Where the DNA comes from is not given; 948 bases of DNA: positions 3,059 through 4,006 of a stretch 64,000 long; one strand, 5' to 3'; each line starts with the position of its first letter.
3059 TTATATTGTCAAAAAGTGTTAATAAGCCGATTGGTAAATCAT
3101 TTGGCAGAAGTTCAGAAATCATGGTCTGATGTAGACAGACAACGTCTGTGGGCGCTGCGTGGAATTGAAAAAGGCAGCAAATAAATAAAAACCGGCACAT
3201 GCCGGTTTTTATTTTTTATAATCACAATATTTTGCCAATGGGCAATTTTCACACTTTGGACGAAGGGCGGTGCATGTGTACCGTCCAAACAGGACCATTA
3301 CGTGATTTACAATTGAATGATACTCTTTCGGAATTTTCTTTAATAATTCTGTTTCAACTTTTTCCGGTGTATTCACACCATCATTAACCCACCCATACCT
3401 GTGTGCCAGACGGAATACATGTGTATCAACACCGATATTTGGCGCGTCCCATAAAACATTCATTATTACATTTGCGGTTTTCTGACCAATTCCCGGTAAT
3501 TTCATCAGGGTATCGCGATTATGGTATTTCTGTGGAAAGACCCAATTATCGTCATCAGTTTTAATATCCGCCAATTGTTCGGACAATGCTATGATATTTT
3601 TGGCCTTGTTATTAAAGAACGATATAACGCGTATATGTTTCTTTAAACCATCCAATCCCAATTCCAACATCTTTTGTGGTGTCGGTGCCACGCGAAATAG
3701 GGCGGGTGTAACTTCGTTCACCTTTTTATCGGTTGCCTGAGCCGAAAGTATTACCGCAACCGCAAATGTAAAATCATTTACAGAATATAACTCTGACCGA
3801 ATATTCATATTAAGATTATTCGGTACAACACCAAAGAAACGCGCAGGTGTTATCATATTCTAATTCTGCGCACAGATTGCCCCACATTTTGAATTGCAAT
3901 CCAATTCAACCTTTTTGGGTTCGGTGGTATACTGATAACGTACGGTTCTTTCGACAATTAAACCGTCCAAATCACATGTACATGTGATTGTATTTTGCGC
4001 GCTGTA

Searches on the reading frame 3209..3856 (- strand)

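Call 44: search_protein_families(library=pfam, proteins=[window:3209-3856:-])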
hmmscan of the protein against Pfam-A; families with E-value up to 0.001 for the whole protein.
window:3209-3856:- (215 aa): 4 families
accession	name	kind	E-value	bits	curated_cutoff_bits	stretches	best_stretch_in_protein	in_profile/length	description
PF00730.31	HhH-GPD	-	2.6e-23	82.9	26.2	1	33-177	1-108/108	HhH-GPD superfamily base excision DNA repair protein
PF00633.29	HHH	-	2.2e-06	27.7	24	1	113-133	9-29/30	Helix-hairpin-helix motif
PF10576.14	EndIII_4Fe-2S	-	2.1e-05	25.1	20.5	1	195-211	1-17/17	Iron-sulfur binding domain of endonuclease III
PF22175.2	Ogg-HhH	-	0.00014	21.9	27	1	61-163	48-151/173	8-oxoguanine DNA glycosylase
